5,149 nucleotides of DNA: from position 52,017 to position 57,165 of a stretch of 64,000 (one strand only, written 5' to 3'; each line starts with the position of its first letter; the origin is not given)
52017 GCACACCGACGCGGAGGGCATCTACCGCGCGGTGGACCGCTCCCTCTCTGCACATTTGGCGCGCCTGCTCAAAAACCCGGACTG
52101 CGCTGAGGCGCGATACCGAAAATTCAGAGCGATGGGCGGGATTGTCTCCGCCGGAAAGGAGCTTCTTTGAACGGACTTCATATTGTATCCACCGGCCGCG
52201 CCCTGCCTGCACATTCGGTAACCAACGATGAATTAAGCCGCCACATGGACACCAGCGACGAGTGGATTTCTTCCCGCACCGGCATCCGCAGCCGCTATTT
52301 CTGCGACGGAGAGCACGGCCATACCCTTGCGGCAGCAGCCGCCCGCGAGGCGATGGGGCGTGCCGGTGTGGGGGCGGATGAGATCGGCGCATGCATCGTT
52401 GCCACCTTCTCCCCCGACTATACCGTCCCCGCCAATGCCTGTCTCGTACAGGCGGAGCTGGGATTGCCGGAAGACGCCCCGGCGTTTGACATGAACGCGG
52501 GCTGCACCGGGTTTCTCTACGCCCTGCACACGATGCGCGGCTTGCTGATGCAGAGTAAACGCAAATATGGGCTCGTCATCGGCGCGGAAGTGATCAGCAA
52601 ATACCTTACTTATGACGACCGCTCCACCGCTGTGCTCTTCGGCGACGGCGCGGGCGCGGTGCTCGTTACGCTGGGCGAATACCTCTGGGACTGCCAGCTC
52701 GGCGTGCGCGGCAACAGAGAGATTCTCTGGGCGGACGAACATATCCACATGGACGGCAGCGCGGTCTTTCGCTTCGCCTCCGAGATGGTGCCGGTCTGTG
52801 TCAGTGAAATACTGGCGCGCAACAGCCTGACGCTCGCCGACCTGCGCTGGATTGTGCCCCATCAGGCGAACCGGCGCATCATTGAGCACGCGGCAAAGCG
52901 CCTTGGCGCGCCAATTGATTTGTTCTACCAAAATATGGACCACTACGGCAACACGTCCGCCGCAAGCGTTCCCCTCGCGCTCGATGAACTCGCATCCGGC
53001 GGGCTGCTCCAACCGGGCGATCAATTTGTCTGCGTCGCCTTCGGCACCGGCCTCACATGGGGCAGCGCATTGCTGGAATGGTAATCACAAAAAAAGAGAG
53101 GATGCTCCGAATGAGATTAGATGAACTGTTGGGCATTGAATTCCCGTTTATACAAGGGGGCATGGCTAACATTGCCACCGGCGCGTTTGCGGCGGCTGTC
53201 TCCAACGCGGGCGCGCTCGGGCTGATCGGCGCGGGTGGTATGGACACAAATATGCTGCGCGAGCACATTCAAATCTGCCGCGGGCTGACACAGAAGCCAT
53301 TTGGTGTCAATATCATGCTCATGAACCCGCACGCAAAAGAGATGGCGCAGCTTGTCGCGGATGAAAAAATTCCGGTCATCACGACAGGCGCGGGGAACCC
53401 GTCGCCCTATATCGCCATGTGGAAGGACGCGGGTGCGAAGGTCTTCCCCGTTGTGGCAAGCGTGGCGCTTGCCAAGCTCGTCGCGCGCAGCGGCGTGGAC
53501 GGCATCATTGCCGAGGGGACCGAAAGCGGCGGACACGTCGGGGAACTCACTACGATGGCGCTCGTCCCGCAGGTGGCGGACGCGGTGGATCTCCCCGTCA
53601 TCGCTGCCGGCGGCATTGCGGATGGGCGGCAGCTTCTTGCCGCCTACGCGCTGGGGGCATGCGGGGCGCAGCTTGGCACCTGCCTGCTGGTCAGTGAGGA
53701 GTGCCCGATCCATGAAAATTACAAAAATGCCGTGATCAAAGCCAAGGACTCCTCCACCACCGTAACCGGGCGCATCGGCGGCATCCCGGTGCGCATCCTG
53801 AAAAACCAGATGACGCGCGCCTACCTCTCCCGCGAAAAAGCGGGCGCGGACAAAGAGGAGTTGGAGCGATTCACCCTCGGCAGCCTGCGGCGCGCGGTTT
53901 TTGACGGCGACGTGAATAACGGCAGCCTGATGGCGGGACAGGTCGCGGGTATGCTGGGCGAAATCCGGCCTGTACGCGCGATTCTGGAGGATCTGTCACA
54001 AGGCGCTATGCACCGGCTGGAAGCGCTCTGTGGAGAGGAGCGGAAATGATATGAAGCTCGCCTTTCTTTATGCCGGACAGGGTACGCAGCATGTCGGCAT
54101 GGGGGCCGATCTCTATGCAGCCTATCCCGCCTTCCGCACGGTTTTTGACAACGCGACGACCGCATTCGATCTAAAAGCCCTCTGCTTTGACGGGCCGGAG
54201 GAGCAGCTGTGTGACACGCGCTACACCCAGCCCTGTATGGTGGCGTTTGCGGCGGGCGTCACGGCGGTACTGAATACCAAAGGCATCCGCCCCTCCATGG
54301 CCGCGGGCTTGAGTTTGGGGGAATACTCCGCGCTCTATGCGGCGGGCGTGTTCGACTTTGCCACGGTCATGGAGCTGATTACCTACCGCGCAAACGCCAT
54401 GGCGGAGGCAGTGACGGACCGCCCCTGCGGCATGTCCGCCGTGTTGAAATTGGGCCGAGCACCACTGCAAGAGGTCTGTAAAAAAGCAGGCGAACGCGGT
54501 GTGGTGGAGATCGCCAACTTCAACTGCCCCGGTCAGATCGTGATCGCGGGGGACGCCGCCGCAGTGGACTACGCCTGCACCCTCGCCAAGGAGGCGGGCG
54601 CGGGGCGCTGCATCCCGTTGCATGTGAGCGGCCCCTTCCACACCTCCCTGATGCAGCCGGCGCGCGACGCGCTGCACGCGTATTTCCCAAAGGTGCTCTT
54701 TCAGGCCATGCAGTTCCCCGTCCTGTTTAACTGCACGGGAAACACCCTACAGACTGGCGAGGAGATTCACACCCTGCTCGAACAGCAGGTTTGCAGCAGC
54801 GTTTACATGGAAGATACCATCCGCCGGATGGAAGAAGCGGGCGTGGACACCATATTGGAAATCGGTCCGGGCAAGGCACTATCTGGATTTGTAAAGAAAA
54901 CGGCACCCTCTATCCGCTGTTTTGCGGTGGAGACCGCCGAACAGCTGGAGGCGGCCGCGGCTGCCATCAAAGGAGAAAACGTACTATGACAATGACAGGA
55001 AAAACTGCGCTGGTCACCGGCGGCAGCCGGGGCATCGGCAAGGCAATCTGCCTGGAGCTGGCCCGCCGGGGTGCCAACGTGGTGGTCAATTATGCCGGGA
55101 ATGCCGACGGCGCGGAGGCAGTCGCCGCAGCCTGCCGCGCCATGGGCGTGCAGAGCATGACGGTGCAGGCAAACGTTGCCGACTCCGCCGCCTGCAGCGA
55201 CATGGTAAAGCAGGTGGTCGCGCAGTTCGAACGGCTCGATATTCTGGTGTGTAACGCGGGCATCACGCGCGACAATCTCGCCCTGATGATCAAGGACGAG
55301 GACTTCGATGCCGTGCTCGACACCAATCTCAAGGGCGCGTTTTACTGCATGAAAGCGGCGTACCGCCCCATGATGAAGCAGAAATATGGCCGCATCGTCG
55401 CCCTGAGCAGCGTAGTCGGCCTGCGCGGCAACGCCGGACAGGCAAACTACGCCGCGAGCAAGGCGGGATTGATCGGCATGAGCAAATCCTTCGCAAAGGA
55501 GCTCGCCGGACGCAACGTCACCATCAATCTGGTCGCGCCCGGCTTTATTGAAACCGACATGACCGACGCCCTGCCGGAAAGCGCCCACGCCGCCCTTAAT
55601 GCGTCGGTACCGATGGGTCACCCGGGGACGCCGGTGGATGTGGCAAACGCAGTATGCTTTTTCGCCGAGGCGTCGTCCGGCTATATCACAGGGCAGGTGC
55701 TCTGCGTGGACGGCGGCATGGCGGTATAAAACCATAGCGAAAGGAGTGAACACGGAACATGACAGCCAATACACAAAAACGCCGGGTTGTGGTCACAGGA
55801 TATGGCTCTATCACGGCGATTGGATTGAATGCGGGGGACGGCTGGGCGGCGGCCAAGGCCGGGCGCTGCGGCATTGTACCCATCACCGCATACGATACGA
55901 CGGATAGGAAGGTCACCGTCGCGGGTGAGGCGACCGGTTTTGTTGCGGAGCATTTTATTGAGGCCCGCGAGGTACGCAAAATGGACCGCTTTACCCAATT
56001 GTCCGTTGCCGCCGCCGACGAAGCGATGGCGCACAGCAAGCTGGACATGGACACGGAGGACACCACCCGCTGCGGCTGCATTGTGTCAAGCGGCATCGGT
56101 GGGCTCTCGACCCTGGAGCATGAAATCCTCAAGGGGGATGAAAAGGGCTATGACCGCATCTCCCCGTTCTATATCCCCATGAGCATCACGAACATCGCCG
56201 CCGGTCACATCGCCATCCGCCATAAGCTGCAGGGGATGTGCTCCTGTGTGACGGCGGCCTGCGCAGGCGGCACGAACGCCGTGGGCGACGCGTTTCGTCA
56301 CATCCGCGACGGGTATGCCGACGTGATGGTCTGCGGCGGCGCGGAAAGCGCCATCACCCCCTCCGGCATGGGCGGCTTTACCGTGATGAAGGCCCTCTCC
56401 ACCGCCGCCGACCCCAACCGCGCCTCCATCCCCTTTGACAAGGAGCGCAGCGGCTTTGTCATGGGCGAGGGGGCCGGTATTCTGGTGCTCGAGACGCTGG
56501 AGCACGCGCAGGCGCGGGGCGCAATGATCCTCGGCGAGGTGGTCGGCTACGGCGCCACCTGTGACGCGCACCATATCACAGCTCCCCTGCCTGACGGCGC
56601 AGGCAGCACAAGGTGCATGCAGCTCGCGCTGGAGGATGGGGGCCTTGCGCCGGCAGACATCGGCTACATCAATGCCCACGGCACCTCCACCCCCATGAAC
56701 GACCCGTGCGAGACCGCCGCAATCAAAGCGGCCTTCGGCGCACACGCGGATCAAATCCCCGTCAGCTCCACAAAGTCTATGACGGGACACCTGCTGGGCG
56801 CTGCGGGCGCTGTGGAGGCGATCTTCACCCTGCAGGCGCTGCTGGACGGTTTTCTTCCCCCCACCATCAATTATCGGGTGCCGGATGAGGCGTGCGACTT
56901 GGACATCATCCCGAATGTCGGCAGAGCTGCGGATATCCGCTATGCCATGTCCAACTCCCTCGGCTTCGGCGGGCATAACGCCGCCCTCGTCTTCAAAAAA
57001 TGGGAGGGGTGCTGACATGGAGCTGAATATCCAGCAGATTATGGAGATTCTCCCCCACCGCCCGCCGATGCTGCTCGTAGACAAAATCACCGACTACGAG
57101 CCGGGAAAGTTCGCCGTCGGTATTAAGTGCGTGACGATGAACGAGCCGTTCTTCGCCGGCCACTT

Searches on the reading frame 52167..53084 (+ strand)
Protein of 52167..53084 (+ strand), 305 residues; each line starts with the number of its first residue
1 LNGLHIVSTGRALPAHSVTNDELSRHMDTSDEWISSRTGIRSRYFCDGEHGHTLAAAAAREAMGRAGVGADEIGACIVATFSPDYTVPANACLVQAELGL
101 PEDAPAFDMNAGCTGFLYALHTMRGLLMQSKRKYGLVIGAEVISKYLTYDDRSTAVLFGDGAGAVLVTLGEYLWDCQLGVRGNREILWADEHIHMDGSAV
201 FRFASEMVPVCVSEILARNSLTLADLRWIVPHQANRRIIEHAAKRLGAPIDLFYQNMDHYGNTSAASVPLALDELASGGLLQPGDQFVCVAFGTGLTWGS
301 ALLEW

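Call 17: search_protein_families(library=pfam, proteins=[window:52167-53084:+], max_evalue=0.0001)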
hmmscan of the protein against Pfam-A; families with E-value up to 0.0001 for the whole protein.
window:52167-53084:+ (305 aa): 3 families
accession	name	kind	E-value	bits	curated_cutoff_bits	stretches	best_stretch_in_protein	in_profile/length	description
PF08541.16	ACP_syn_III_C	-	2.9e-34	117.5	26.6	1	216-305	1-90/90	3-Oxoacyl-[acyl-carrier-protein (ACP)] synthase III C terminal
PF08545.16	ACP_syn_III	-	2.9e-23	82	24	1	107-169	1-63/80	3-Oxoacyl-[acyl-carrier-protein (ACP)] synthase III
PF00108.29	Thiolase_N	-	4.1e-06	26.8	26.4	1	51-151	23-123/260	Thiolase, N-terminal domain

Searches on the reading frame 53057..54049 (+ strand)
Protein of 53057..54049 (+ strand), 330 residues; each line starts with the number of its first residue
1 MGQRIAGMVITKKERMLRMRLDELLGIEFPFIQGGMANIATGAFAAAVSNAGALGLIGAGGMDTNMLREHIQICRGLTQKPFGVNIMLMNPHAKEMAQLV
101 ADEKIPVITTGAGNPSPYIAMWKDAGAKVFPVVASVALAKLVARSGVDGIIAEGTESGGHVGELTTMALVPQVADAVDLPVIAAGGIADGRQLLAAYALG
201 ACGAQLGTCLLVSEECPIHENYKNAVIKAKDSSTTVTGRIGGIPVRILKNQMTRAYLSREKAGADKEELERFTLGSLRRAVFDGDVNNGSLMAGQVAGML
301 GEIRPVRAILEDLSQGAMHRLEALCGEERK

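Call 16: search_protein_families(library=pfam, proteins=[window:53057-54049:+], max_evalue=0.0001)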
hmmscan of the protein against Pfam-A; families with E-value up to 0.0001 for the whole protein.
window:53057-54049:+ (330 aa): 3 families
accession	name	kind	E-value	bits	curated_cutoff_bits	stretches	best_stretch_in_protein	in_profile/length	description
PF03060.21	NMO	-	5.6e-66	223.6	28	1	20-315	3-330/331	Nitronate monooxygenase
PF00478.31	IMPDH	-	1.9e-05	24.3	25.6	0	159-222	188-251/345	IMP dehydrogenase / GMP reductase domain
PF01070.24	FMN_dh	-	2.2e-05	24.1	24.9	1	134-211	227-306/350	FMN-dependent dehydrogenase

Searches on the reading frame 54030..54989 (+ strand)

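Call 17: search_protein_families(library=pfam, proteins=[window:54030-54989:+], max_evalue=0.0001)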
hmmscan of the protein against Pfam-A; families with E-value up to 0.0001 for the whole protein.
window:54030-54989:+ (319 aa): 1 family
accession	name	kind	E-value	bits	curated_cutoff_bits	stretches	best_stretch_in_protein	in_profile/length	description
PF00698.26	Acyl_transf_1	-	7.2e-27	95.1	32.7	1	12-294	2-281/319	Acyl transferase domain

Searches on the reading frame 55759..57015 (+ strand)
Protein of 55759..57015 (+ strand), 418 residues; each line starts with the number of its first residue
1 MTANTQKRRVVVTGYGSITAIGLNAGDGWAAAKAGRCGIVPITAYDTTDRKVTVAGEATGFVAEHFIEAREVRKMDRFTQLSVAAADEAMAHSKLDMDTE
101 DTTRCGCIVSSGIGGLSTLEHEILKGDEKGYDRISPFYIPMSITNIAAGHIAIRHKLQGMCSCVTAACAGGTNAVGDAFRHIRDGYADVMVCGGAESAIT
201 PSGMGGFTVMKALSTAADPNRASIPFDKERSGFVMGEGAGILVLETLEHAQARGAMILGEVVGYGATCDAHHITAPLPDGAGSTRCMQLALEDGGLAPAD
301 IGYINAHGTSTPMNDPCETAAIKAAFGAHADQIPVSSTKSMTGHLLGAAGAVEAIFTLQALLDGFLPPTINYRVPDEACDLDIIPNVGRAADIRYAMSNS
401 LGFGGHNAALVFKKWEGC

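Call 17: search_protein_families(library=pfam, proteins=[window:55759-57015:+], max_evalue=0.0001)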
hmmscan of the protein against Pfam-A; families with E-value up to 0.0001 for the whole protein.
window:55759-57015:+ (418 aa): 2 families
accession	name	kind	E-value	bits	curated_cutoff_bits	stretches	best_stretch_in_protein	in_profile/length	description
PF00109.32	ketoacyl-synt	-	5.3e-49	167.5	20.8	1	8-250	2-252/252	Beta-ketoacyl synthase, N-terminal domain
PF02801.28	Ketoacyl-synt_C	-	4.4e-40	136.8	20.8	1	258-372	1-118/119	Beta-ketoacyl synthase, C-terminal domain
